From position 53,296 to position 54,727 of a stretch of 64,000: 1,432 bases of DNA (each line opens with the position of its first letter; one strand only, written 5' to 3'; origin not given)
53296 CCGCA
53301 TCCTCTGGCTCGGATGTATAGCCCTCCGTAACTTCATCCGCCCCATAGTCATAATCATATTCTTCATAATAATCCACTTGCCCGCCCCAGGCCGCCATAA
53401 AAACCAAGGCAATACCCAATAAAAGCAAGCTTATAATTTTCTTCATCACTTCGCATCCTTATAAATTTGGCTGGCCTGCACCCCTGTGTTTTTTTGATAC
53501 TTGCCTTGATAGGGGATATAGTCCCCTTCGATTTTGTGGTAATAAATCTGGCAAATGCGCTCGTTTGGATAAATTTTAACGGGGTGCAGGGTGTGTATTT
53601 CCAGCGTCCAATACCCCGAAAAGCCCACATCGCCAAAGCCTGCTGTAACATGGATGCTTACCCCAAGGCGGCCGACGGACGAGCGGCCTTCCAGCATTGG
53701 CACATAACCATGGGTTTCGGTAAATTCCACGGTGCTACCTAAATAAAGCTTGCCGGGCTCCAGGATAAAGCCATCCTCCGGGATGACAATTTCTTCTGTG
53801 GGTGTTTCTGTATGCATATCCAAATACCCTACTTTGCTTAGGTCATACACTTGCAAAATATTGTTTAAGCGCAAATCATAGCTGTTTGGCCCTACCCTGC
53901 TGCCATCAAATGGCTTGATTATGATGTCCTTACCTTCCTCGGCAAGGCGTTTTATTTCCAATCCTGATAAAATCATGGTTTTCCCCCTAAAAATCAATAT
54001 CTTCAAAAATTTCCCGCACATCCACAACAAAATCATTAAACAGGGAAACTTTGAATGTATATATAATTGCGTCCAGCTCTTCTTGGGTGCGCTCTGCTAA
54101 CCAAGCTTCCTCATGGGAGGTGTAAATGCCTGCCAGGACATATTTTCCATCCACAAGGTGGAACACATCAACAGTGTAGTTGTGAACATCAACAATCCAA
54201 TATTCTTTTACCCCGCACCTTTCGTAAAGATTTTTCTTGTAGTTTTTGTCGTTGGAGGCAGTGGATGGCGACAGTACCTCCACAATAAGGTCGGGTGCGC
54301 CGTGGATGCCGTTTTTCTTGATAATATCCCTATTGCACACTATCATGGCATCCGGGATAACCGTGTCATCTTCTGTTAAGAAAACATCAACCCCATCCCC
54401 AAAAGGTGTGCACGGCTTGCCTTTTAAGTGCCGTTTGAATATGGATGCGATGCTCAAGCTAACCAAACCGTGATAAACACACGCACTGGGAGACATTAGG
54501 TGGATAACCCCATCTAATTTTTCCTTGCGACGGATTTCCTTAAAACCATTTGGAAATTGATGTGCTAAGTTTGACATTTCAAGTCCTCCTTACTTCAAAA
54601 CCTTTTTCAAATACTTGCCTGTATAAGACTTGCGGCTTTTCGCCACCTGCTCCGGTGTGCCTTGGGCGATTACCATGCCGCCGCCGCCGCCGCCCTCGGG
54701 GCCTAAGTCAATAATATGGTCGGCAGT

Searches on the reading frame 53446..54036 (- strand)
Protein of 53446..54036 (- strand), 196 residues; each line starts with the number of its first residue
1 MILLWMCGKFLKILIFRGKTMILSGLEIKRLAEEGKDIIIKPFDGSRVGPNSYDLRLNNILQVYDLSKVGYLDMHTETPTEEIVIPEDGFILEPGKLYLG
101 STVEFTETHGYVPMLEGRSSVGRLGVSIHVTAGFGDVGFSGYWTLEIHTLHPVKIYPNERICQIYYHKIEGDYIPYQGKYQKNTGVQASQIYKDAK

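Call 3: search_protein_families(library=pfam, proteins=[window:53446-54036:-], max_evalue=1)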
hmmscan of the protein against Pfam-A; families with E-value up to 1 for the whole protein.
window:53446-54036:- (196 aa): 3 families
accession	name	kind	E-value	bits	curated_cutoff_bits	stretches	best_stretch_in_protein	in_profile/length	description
PF22769.1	DCD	-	7.5e-42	143.4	27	1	22-168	1-152/153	dCTP deaminase-like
PF06559.16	DCD_N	-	0.0038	17.5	21.4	1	22-164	4-158/164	2'-deoxycytidine 5'-triphosphate deaminase (DCD) N-terminal domain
PF00692.24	dUTPase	-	0.05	13.8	22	1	100-171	35-106/129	dUTPase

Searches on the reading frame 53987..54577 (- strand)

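Call 3: search_protein_families(library=pfam, proteins=[window:53987-54577:-], max_evalue=1)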
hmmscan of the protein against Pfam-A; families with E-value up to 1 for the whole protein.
window:53987-54577:- (196 aa): 1 family
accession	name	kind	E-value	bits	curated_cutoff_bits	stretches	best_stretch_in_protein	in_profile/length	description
PF05685.18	Uma2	-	2.2e-30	105.8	27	1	8-160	7-159/172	Putative restriction endonuclease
